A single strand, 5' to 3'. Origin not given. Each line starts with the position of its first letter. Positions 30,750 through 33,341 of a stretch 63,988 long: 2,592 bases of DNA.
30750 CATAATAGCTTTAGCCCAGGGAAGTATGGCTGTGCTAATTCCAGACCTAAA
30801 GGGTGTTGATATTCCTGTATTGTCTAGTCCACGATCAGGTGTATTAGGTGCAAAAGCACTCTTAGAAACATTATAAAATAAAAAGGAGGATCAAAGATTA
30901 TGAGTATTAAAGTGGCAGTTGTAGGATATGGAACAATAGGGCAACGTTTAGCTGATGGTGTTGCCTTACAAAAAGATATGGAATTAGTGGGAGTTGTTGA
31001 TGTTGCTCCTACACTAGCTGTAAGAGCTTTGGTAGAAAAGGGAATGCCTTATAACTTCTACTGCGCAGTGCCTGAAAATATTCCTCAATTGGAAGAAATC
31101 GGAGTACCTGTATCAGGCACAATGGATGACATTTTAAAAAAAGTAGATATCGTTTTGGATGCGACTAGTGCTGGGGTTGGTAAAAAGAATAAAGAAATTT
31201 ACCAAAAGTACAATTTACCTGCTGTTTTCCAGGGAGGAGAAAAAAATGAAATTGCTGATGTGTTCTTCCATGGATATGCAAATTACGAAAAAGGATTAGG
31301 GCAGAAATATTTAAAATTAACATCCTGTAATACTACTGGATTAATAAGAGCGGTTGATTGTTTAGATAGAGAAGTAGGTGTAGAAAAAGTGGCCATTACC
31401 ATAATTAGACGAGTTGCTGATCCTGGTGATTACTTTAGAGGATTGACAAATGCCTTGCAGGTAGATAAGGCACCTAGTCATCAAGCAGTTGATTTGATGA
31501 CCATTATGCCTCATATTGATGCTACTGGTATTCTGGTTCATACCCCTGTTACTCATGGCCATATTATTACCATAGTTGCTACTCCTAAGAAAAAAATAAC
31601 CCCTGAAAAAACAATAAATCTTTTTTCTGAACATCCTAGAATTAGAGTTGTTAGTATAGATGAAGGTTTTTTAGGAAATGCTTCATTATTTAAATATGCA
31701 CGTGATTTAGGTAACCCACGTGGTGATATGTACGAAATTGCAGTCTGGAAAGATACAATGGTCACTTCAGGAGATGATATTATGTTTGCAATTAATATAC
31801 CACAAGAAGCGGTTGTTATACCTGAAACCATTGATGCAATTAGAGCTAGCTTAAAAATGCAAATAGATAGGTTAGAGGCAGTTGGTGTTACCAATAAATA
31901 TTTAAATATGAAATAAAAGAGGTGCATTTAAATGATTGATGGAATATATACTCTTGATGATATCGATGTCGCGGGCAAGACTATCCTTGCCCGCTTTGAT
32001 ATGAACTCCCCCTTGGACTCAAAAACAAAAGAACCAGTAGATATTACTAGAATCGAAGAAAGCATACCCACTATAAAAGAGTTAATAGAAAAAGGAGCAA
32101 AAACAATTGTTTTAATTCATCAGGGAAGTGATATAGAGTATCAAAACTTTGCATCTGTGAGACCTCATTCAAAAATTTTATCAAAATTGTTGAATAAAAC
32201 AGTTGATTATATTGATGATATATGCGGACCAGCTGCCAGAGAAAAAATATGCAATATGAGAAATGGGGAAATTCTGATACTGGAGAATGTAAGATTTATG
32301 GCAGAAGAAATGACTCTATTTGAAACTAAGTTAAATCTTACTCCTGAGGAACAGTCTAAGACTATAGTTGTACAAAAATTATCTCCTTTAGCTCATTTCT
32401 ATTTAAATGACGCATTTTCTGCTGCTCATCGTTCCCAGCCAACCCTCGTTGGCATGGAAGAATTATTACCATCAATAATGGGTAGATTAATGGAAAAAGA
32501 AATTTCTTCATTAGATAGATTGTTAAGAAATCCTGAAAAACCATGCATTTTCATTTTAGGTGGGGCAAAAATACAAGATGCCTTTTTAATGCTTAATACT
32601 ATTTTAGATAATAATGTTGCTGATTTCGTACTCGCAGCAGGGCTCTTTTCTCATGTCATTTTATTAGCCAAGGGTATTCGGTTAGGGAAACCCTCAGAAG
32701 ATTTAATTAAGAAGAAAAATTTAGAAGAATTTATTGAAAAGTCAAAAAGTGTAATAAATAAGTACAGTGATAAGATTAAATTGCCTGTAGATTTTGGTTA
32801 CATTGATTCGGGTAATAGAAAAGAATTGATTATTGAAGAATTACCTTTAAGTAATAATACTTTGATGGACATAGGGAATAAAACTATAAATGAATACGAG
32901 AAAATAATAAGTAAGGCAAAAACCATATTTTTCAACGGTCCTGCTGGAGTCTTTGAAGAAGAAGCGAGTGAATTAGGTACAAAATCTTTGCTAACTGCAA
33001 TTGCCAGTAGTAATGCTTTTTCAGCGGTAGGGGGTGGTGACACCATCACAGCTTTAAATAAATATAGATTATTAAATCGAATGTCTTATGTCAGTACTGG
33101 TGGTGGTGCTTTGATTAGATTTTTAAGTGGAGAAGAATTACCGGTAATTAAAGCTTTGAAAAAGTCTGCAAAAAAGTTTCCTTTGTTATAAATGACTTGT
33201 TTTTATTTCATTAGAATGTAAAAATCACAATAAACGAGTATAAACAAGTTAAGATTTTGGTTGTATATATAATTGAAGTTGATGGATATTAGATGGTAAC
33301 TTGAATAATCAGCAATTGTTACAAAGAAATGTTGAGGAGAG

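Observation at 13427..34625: Composite TPP-enzyme-rich catabolic island with no matching textbook pathway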

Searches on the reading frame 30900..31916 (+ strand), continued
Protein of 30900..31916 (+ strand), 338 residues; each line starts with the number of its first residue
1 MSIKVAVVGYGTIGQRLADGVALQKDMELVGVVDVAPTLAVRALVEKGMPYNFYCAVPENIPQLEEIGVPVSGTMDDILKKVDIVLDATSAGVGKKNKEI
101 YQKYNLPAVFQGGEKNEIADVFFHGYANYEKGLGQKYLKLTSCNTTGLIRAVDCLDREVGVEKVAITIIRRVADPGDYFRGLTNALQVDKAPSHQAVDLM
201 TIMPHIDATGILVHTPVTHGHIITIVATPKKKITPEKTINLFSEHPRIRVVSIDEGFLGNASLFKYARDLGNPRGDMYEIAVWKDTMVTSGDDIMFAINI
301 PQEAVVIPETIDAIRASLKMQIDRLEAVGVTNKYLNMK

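Call 83: search_protein_families(library=ncbifam, proteins=[L008:18756-20006:+, L090:13531-14802:+, L092:12417-13682:+, L030:3671-4924:+, L058:13028-14278:+, L075:9241-10485:+, L020:12441-13685:+, L025:14537-15796:+, L021:11559-12839:+], max_evalue=1e-60)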
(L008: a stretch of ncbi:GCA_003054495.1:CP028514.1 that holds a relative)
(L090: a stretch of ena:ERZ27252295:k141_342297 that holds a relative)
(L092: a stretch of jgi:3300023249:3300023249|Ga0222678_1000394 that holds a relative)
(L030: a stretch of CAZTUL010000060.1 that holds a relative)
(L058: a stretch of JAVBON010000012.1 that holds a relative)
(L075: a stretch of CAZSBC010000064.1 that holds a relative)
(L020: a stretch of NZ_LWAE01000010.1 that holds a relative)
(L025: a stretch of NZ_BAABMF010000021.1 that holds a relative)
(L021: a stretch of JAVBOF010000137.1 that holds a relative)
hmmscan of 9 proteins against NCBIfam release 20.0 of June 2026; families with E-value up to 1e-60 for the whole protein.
L008:18756-20006:+ (416 aa): 4 families
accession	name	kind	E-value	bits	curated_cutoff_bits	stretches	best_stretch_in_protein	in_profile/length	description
NF052593.1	NPN_racem_MAR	equivalog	7.6e-181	601.2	500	1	3-413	1-414/415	nickel-dependent malate racemase, LarAH6 family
NF052595.1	NPN_LarAH5_MAR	equivalog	2.1e-125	418.9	462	1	3-413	1-414/415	nickel-dependent malate racemase, LarAH5 family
NF052525.1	NPN_LarAH10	equivalog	4.3e-123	411.2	540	1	2-412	2-425/426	NPN-dependent 2-hydroxyacid racemase, LarAH10 family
NF033504.2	Ni_dep_LarA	equivalog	4.4e-112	374.9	460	1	3-412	2-420/422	nickel-dependent lactate racemase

L090:13531-14802:+ (423 aa): 4 families
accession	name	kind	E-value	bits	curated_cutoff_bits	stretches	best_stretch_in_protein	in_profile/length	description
NF052593.1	NPN_racem_MAR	equivalog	1.2e-156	521.5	500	1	7-417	1-411/415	nickel-dependent malate racemase, LarAH6 family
NF052595.1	NPN_LarAH5_MAR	equivalog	1.1e-110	370.5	462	1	7-416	1-410/415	nickel-dependent malate racemase, LarAH5 family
NF052525.1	NPN_LarAH10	equivalog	2.7e-110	369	540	1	7-416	3-422/426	NPN-dependent 2-hydroxyacid racemase, LarAH10 family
NF033504.2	Ni_dep_LarA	equivalog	2.4e-105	352.7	460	1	7-417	2-419/422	nickel-dependent lactate racemase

L092:12417-13682:+ (421 aa): 4 families
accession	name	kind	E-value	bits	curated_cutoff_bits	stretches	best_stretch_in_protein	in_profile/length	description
NF052593.1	NPN_racem_MAR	equivalog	3.8e-160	533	500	1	1-415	1-414/415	nickel-dependent malate racemase, LarAH6 family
NF052595.1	NPN_LarAH5_MAR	equivalog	5.9e-117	391.1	462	1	2-415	2-414/415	nickel-dependent malate racemase, LarAH5 family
NF052525.1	NPN_LarAH10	equivalog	1.5e-114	383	540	1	2-414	4-425/426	NPN-dependent 2-hydroxyacid racemase, LarAH10 family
NF033504.2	Ni_dep_LarA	equivalog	5.6e-109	364.7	460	1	2-413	3-420/422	nickel-dependent lactate racemase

L030:3671-4924:+ (417 aa): 4 families
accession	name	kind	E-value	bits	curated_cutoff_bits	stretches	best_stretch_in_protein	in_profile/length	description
NF052593.1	NPN_racem_MAR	equivalog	2.7e-110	368.8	500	1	5-415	1-414/415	nickel-dependent malate racemase, LarAH6 family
NF033504.2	Ni_dep_LarA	equivalog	6.1e-87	292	460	1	5-414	2-420/422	nickel-dependent lactate racemase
NF052595.1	NPN_LarAH5_MAR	equivalog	1.5e-82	277.8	462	1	5-413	1-412/415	nickel-dependent malate racemase, LarAH5 family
NF052525.1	NPN_LarAH10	equivalog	9e-77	258.5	540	1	4-414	2-425/426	NPN-dependent 2-hydroxyacid racemase, LarAH10 family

L058:13028-14278:+ (416 aa): 4 families
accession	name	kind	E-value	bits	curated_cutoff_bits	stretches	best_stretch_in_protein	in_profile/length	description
NF052593.1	NPN_racem_MAR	equivalog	1.7e-165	550.6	500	1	4-414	2-415/415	nickel-dependent malate racemase, LarAH6 family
NF052595.1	NPN_LarAH5_MAR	equivalog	3.2e-122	408.5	462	1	5-413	3-414/415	nickel-dependent malate racemase, LarAH5 family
NF052525.1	NPN_LarAH10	equivalog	3.4e-119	398.3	540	1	2-413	2-426/426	NPN-dependent 2-hydroxyacid racemase, LarAH10 family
NF033504.2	Ni_dep_LarA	equivalog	1.4e-104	350.2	460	1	3-413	2-421/422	nickel-dependent lactate racemase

L075:9241-10485:+ (414 aa): 4 families
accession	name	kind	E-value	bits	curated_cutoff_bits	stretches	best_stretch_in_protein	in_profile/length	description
NF052593.1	NPN_racem_MAR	equivalog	1.7e-118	395.9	500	1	3-411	1-414/415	nickel-dependent malate racemase, LarAH6 family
NF033504.2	Ni_dep_LarA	equivalog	6.5e-87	292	460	1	2-410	1-420/422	nickel-dependent lactate racemase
NF052595.1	NPN_LarAH5_MAR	equivalog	2.6e-86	290.2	462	1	3-410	1-413/415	nickel-dependent malate racemase, LarAH5 family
NF052525.1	NPN_LarAH10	equivalog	1.6e-83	280.8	540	1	2-410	2-425/426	NPN-dependent 2-hydroxyacid racemase, LarAH10 family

L020:12441-13685:+ (414 aa): 4 families
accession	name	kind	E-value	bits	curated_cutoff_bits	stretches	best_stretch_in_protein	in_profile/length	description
NF052593.1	NPN_racem_MAR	equivalog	5.2e-178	591.9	500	1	4-413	2-414/415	nickel-dependent malate racemase, LarAH6 family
NF052525.1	NPN_LarAH10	equivalog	1.6e-129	432.3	540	1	2-412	2-425/426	NPN-dependent 2-hydroxyacid racemase, LarAH10 family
NF052595.1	NPN_LarAH5_MAR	equivalog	1.7e-126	422.6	462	1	4-413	2-414/415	nickel-dependent malate racemase, LarAH5 family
NF033504.2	Ni_dep_LarA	equivalog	2.4e-114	382.3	460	1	4-409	3-418/422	nickel-dependent lactate racemase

L025:14537-15796:+ (419 aa): 4 families
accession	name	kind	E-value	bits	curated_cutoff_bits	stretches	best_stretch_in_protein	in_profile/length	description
NF052593.1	NPN_racem_MAR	equivalog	2e-174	580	500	1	3-413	1-414/415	nickel-dependent malate racemase, LarAH6 family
NF052595.1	NPN_LarAH5_MAR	equivalog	5.4e-125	417.6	462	1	4-413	2-414/415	nickel-dependent malate racemase, LarAH5 family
NF052525.1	NPN_LarAH10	equivalog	3.8e-124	414.7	540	1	3-412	3-425/426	NPN-dependent 2-hydroxyacid racemase, LarAH10 family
NF033504.2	Ni_dep_LarA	equivalog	2.8e-113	378.8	460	1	3-409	2-418/422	nickel-dependent lactate racemase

L021:11559-12839:+ (426 aa): 4 families
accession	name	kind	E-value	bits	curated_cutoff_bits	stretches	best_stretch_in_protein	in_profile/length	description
NF052593.1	NPN_racem_MAR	equivalog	1.4e-176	587.2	500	1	15-425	1-414/415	nickel-dependent malate racemase, LarAH6 family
NF052525.1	NPN_LarAH10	equivalog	9.3e-122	406.8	540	1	15-425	3-426/426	NPN-dependent 2-hydroxyacid racemase, LarAH10 family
NF052595.1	NPN_LarAH5_MAR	equivalog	4e-121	404.9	462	1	15-425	1-414/415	nickel-dependent malate racemase, LarAH5 family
NF033504.2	Ni_dep_LarA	equivalog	7.9e-111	370.7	460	1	15-423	2-419/422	nickel-dependent lactate racemase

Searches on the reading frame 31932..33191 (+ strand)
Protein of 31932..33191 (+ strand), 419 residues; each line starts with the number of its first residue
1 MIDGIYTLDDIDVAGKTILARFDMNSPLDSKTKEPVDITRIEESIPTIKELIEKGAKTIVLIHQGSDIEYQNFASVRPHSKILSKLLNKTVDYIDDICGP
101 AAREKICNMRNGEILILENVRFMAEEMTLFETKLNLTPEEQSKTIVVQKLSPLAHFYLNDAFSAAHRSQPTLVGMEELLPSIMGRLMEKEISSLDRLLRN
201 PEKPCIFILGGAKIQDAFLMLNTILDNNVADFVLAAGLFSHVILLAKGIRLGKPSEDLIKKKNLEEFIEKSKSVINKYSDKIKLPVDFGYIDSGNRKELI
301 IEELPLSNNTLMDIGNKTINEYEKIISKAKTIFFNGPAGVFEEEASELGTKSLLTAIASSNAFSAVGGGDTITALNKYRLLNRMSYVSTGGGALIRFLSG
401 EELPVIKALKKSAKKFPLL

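Call 5: search_protein_families(library=pfam, proteins=[window:31932-33191:+])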
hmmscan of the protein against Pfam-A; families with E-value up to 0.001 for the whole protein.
window:31932-33191:+ (419 aa): 1 family
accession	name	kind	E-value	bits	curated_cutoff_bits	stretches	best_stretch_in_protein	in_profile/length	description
PF00162.24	PGK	-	9.9e-109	364.2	27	1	8-401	1-379/379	Phosphoglycerate kinase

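Call 7: search_protein_families(library=ncbifam, proteins=[window:31932-33191:+], max_evalue=0.00001)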
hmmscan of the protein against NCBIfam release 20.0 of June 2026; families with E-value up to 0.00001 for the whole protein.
window:31932-33191:+ (419 aa): 1 family
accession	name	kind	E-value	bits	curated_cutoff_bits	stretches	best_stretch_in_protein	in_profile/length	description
NF010569.0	PRK13962.1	equivalog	1.2e-91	307.8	883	1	7-416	5-398/645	bifunctional phosphoglycerate kinase/triosephosphate isomerase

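Call 34: search_solved_structures(query=window:31932-33191:+, show_alignments=2, max_evalue=1e-30)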
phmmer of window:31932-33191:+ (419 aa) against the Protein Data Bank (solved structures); distinct sequences matched with E-value up to 1e-30: 46.
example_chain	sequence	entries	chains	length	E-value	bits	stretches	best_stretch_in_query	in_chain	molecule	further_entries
2cun_A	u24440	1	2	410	6.5e-97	328.5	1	6-416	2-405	Phosphoglycerate kinase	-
1vpe_A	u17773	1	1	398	9.7e-65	222.6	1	7-410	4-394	PHOSPHOGLYCERATE KINASE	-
3uwd_A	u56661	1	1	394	2.2e-64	221.4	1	8-409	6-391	Phosphoglycerate kinase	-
1php_A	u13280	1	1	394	2.3e-62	214.8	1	7-410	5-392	3-PHOSPHOGLYCERATE KINASE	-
2p9q_A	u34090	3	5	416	1.8e-58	202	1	6-410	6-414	Phosphoglycerate kinase, testis specific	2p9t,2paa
2wzd_A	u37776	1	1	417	2.2e-58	201.6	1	6-410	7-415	PHOSPHOGLYCERATE KINASE 1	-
2x14_A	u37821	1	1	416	2.2e-58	201.6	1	6-410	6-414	PHOSPHOGLYCERATE KINASE 1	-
4o3f_A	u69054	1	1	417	3.9e-58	200.8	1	6-410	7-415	Phosphoglycerate kinase 1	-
4axx_A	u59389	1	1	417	6e-58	200.2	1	6-410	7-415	PHOSPHOGLYCERATE KINASE 1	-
4o33_A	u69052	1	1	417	8.4e-58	199.7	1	6-410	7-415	Phosphoglycerate kinase 1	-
9ker_A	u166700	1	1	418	9.6e-58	199.5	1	6-410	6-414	Phosphoglycerate kinase 1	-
2xe6_A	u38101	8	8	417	1.1e-57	199.3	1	6-410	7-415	PHOSPHOGLYCERATE KINASE 1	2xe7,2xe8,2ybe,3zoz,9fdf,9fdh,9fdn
2wzb_A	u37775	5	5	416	1.1e-57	199.3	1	6-410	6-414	PHOSPHOGLYCERATE KINASE 1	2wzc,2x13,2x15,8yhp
5m1r_A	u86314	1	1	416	1.1e-57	199.3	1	6-410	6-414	Phosphoglycerate kinase 1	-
2zgv_A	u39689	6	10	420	1.1e-57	199.3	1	6-410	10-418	Phosphoglycerate kinase 1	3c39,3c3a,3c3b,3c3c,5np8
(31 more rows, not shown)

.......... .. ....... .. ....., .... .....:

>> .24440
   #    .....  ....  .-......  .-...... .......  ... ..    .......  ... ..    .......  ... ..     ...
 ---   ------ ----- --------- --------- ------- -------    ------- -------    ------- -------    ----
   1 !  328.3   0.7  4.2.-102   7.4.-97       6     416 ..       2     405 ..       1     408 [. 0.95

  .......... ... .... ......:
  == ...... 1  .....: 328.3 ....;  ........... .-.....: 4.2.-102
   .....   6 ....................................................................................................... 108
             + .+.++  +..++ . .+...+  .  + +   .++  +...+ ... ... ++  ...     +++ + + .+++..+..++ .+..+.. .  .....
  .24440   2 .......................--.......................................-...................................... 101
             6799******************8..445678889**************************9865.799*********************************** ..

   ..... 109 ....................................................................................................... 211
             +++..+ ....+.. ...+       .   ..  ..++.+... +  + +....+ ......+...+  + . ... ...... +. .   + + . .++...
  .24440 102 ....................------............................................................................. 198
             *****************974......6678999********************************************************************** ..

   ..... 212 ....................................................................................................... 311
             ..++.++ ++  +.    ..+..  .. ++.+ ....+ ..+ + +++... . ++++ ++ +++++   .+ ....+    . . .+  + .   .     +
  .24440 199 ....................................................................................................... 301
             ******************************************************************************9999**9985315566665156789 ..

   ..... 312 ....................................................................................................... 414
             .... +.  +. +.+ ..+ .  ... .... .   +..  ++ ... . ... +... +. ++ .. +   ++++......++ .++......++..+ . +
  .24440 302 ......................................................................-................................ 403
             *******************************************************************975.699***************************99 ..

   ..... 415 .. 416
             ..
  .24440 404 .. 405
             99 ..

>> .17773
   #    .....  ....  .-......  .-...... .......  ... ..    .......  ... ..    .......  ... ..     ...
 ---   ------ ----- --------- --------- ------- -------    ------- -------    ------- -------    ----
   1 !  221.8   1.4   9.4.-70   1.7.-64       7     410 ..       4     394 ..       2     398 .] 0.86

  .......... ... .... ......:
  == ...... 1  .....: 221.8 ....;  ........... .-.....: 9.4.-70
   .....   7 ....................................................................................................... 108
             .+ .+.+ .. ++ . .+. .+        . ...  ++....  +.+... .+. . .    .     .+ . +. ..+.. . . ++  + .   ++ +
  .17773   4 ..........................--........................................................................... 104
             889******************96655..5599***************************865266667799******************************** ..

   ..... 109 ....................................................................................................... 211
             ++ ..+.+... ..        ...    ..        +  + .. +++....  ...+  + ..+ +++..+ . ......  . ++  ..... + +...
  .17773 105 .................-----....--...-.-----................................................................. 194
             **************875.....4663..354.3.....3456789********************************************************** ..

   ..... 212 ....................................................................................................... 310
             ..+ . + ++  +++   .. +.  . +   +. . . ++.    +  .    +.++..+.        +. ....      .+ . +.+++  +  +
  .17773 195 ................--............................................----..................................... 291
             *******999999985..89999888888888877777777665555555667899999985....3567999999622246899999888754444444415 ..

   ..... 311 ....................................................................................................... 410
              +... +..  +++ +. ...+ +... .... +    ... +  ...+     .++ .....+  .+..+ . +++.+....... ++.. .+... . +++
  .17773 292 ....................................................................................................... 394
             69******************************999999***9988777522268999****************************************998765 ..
